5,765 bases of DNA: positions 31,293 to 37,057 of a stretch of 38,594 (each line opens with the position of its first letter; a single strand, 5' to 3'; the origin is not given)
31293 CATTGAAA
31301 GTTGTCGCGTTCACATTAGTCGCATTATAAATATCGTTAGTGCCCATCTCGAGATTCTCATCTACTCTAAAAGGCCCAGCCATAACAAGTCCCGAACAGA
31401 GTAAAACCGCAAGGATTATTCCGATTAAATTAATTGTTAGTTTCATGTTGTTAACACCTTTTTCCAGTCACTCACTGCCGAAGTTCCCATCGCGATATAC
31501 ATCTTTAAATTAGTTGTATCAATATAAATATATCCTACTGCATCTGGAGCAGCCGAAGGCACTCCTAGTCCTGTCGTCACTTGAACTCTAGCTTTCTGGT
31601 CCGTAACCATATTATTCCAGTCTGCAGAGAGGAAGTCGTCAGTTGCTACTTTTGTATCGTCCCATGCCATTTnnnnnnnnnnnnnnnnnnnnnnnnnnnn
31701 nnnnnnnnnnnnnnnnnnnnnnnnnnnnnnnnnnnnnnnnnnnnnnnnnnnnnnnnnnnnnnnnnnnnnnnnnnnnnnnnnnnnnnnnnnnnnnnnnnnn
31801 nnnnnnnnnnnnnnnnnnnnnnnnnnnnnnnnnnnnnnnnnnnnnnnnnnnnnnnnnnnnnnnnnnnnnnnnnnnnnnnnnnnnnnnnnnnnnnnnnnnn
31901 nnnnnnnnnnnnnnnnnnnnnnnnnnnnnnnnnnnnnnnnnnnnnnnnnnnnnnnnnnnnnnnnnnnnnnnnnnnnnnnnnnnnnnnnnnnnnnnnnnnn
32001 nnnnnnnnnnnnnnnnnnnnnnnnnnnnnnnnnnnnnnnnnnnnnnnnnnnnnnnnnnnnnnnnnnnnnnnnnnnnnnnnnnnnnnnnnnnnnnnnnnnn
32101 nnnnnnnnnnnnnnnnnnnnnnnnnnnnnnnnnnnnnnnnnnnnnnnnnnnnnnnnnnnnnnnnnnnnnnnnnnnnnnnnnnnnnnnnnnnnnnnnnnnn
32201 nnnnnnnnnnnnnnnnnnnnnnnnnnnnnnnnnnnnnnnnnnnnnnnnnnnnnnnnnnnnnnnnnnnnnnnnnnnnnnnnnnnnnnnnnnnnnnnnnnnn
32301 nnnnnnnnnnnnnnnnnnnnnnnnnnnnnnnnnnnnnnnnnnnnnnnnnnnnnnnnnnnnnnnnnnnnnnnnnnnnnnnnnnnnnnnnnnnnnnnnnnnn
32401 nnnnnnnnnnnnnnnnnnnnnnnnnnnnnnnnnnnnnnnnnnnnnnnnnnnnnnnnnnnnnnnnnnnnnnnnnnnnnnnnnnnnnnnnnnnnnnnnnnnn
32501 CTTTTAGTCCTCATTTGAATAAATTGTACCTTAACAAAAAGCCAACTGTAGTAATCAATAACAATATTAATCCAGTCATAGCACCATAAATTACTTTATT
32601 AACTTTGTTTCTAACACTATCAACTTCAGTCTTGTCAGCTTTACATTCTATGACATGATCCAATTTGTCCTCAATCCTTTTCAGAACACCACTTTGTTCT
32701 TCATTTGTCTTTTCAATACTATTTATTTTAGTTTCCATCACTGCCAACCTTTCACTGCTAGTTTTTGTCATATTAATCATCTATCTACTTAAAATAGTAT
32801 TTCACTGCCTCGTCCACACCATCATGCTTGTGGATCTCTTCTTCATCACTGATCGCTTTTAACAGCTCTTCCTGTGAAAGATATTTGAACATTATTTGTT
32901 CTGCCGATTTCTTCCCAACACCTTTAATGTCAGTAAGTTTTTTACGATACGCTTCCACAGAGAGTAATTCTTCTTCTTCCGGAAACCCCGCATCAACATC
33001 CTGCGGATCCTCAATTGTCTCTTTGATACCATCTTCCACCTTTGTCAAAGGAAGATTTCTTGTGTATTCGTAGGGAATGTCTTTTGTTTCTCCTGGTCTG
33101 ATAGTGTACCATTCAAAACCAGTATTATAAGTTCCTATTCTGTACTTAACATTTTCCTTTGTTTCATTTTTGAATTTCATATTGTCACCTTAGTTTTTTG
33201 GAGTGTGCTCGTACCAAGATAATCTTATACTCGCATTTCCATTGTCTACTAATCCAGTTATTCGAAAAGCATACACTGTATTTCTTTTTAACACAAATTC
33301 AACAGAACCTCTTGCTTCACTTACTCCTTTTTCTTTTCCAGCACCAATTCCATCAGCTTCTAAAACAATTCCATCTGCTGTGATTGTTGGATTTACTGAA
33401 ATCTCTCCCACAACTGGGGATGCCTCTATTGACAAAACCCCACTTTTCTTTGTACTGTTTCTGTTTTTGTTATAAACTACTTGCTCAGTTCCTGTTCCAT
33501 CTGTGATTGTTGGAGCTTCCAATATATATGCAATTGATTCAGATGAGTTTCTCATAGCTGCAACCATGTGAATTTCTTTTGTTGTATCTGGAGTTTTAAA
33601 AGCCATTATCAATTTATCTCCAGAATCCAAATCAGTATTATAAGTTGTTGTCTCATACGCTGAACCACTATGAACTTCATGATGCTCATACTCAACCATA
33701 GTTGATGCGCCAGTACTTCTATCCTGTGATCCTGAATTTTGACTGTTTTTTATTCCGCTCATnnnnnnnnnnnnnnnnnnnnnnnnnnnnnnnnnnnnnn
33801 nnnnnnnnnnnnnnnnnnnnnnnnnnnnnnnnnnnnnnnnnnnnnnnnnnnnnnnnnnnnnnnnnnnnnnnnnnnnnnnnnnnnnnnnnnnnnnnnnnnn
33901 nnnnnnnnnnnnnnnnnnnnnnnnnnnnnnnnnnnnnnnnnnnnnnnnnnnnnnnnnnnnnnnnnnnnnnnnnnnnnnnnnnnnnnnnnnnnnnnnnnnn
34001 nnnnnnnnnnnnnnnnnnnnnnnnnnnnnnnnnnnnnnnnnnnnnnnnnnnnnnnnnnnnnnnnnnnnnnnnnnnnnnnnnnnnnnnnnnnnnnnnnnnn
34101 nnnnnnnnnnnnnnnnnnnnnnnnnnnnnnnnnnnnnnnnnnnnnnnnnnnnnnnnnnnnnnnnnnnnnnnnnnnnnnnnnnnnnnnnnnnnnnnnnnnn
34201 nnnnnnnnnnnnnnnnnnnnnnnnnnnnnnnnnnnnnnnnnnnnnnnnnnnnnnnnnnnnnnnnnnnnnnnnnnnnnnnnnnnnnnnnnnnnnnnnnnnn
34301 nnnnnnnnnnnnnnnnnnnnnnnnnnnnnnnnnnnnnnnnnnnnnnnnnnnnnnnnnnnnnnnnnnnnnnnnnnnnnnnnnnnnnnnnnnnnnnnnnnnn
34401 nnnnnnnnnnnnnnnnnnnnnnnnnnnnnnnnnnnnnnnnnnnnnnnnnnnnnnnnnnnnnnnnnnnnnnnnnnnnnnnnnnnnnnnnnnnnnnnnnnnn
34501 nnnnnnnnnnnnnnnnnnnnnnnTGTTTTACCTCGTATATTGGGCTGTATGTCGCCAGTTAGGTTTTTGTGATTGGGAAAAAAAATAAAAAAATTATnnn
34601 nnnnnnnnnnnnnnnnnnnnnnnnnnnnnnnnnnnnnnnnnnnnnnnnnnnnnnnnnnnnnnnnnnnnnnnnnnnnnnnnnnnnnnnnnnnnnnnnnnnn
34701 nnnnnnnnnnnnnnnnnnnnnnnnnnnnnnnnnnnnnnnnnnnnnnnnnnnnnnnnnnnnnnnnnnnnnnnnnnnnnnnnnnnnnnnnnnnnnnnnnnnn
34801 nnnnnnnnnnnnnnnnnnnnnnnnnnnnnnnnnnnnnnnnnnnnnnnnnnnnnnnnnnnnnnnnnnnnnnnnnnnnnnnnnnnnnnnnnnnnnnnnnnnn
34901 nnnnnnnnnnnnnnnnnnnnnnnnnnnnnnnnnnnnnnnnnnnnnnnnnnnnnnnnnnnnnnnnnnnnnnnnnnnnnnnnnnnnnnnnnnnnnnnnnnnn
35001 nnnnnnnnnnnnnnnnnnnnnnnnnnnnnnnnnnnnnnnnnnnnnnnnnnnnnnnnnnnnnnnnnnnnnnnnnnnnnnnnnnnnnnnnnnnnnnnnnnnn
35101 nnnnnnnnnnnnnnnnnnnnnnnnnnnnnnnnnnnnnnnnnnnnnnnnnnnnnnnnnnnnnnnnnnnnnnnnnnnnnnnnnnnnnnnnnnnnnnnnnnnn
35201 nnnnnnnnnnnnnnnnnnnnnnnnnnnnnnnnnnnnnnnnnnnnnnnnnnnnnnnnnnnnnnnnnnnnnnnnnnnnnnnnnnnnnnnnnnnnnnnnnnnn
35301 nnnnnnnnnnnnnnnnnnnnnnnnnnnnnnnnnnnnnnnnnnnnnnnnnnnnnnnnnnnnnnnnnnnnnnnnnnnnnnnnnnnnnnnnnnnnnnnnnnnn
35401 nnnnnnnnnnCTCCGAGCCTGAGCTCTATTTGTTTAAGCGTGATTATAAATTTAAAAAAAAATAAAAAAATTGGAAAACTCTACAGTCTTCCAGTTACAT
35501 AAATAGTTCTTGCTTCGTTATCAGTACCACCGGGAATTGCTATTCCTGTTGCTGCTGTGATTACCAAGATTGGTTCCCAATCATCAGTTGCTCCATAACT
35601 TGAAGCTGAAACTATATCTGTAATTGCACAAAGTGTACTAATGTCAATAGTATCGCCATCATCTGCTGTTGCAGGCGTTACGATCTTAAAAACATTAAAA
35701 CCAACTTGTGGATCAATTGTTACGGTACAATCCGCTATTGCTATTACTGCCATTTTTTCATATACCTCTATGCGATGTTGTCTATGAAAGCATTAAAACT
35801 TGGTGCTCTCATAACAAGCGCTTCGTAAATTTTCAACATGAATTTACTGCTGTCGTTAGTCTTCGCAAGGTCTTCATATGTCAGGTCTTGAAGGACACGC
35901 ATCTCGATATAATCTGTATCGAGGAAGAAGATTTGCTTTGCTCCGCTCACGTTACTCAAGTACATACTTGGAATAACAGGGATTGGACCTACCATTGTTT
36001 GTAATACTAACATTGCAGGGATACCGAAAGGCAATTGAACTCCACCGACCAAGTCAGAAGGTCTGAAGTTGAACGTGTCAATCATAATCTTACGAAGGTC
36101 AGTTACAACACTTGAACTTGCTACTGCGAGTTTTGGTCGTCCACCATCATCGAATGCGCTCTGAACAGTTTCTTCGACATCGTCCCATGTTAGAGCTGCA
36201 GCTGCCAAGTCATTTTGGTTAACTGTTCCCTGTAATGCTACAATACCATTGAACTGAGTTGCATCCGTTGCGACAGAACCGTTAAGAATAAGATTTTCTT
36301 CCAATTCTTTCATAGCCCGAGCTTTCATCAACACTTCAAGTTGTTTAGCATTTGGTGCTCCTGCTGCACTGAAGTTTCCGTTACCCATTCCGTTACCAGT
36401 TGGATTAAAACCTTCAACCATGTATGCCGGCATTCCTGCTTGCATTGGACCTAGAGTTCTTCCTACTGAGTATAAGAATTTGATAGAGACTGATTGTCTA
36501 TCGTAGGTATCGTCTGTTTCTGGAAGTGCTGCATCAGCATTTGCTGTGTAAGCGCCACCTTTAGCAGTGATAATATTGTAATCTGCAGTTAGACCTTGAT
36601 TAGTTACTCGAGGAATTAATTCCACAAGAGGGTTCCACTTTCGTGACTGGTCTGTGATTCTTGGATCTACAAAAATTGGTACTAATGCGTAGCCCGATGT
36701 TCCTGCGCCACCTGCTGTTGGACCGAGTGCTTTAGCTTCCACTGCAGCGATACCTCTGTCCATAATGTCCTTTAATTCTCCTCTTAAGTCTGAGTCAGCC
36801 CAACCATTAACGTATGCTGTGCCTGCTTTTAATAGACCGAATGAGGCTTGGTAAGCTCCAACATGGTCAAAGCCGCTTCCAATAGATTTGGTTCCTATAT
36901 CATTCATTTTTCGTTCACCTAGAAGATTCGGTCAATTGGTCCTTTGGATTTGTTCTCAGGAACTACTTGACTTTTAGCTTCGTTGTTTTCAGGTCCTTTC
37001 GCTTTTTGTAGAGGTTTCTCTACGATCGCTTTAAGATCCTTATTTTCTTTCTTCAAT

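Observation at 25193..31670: Block of signal-peptide/anchor proteins inserted in the middle of the virion assembly operon, partly AT-rich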

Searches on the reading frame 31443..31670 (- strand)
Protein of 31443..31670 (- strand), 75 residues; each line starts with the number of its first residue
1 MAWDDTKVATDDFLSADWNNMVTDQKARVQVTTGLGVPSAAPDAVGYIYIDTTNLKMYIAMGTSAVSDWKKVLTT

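Call 5: search_protein_families(library=pfam, proteins=[window:31443-31670:-], max_evalue=0.1)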
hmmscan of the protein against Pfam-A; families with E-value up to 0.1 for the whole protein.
window:31443-31670:- (75 aa): 0 families

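Call 6: search_protein_families(library=phrogs, proteins=[window:31443-31670:-], max_evalue=0.1)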
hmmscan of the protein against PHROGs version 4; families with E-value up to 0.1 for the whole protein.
window:31443-31670:- (75 aa): 4 families
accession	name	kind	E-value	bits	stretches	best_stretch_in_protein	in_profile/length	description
phrog_9464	-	unknown function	1.9e-06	29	1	30-72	6-48/181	-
phrog_24887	-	unknown function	0.059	12.9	1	23-74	386-438/633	-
phrog_8913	-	head and packaging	0.06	12.8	1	32-72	675-719/721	minor head protein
phrog_31410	-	unknown function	0.073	11.9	1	28-74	711-760/955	-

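Call 62: search_protein_families(library=ncbifam, proteins=[window:31443-31670:-], max_evalue=0.05)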
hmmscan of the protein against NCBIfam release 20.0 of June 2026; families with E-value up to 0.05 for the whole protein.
window:31443-31670:- (75 aa): 0 families

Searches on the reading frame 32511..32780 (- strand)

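Call 8: search_protein_families(library=pfam, proteins=[window:32511-32780:-], max_evalue=0.01)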
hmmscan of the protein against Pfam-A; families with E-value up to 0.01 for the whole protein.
window:32511-32780:- (89 aa): 1 family
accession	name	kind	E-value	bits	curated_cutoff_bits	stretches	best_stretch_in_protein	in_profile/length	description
PF16043.11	DUF4795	-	0.01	15.7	34.8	0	14-64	92-142/208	Domain of unknown function (DUF4795)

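Call 56: search_protein_families(library=phrogs, proteins=[window:32511-32780:-], max_evalue=0.05)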
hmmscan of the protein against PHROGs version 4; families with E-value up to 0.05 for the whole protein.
window:32511-32780:- (89 aa): 6 families
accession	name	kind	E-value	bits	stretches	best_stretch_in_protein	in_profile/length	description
phrog_3700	-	unknown function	0.0018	19.6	1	15-79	53-114/124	-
phrog_1103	-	unknown function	0.0026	18.8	1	19-82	7-72/80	-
phrog_3556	-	unknown function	0.0075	16.4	1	10-77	188-263/276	-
phrog_276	-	unknown function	0.0081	17.2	1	14-79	23-84/99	-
phrog_1296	-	lysis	0.018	16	1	3-42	20-59/93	holin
phrog_16654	-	unknown function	0.027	15.6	1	7-46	6-45/101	-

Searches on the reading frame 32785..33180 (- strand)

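Call 8: search_protein_families(library=pfam, proteins=[window:32785-33180:-], max_evalue=0.01)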
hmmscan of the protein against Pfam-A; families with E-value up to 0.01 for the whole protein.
window:32785-33180:- (131 aa): 1 family
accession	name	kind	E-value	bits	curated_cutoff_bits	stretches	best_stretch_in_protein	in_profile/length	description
PF14520.12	HHH_5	-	1.2e-08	35.8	27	2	63-97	20-52/57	Helix-hairpin-helix domain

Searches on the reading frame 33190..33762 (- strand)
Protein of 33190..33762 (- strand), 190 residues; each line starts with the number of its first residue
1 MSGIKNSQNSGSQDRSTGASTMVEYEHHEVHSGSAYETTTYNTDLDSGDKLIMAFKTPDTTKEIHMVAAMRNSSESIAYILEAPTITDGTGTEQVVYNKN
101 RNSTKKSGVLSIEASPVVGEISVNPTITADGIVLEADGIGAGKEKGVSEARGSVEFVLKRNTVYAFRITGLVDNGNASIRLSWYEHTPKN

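Call 8: search_protein_families(library=pfam, proteins=[window:33190-33762:-], max_evalue=0.01)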
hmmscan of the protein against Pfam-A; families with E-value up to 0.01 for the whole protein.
window:33190-33762:- (190 aa): 0 families

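Call 56: search_protein_families(library=phrogs, proteins=[window:33190-33762:-], max_evalue=0.05)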
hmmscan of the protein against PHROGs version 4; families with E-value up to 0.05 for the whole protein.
window:33190-33762:- (190 aa): 1 family
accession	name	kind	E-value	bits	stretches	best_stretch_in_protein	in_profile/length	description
phrog_5335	-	unknown function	2.1e-11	44.8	1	12-188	16-186/191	-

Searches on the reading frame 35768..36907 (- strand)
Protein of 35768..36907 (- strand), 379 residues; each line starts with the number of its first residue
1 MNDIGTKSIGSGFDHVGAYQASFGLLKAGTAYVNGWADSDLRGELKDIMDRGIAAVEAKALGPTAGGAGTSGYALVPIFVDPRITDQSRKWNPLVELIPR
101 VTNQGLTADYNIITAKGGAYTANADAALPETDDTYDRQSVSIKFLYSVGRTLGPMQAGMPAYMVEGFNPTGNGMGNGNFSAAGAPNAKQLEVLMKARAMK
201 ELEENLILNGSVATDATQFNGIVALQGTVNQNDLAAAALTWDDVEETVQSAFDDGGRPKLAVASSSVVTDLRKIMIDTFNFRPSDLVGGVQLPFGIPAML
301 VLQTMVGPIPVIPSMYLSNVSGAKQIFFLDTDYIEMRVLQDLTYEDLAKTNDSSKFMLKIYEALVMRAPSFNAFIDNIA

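Call 7: search_protein_families(library=pfam, proteins=[window:35768-36907:-], max_evalue=0.01)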
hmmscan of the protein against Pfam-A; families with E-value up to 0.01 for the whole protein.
window:35768-36907:- (379 aa): 1 family
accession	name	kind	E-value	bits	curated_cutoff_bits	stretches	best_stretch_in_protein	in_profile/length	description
PF17236.8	SU10_MCP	-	2.5e-19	70.3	24.1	1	182-378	99-291/292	SU10 major capsid protein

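Call 9: search_dna_similar(query=window:35768-36907:-, collection=phages, mode=protein, max_rows=15)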
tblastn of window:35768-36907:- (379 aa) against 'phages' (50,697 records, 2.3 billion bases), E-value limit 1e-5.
No match.

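Call 17: find_related_loci(query=A1, collection=genome_contigs, flank=10000)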
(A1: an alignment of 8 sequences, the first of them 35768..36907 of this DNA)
Query A1 (379 aa) in genome_contigs; peptide patterns used: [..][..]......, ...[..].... (x = any residue, [..] = any of these).
68 stretches matched a pattern; 6 encode a relative of the query (tblastn E <= 1e-3); 6 distinct loci.
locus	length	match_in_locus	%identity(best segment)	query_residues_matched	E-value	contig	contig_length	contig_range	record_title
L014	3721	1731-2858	76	4-379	0e+0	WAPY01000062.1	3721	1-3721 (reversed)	MAG: Candidatus Woesearchaeota archaeon isolate S145_55_esom k151_250388, whole genome shotgun sequence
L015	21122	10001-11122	71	6-378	4e-176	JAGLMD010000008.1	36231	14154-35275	MAG: Nanoarchaeota archaeon isolate RS_5_44 ROV157_5.bin.44.fa_8, whole genome shotgun sequence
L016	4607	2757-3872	65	3-378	6e-165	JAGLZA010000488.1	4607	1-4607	MAG: candidate division WOR-3 bacterium isolate RS_13_48 ZL320.bin.48.fa_488, whole genome shotgun sequence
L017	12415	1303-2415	64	4-379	3e-160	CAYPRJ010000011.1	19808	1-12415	MAG TPA_asm: Candidatus Woesearchaeota archaeon isolate SRP141376_co1_231 genome assembly, contig: NODE_5801_length_1980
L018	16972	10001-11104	52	6-378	5e-119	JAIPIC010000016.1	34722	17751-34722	MAG: Candidatus Woesearchaeota archaeon isolate Tobar13.5m-G65 Tobar13-5m-C1381, whole genome shotgun sequence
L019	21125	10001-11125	64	12-379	3e-163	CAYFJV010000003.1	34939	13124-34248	MAG TPA_asm: uncultured Methanosarcinales archaeon isolate ERP019367_co1_128 genome assembly, contig: NODE_1221_length_3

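Call 69: search_protein_families(library=pfam, proteins=[L019:16308-18290:+, L019:15191-15763:+, L019:15778-16251:+, L017:6887-8398:+], max_evalue=0.01)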
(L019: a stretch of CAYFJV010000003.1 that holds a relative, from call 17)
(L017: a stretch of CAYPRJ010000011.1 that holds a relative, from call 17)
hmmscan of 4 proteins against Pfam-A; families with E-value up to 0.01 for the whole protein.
L019:16308-18290:+ (660 aa): 2 families
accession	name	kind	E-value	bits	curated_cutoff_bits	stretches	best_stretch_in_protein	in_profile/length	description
PF13385.13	Laminin_G_3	-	1.3e-15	58.3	27.6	1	152-307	1-151/151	Concanavalin A-like lectin/glucanases superfamily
PF10102.14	DUF2341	-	4.2e-05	24.4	23.4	1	33-95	1-62/84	Domain of unknown function (DUF2341)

L019:15191-15763:+ (190 aa): 0 families

L019:15778-16251:+ (157 aa): 0 families

L017:6887-8398:+ (503 aa): 1 family
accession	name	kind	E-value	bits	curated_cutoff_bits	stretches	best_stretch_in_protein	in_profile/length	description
PF13385.13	Laminin_G_3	-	1.3e-16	61.6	27.6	1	272-414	14-150/151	Concanavalin A-like lectin/glucanases superfamily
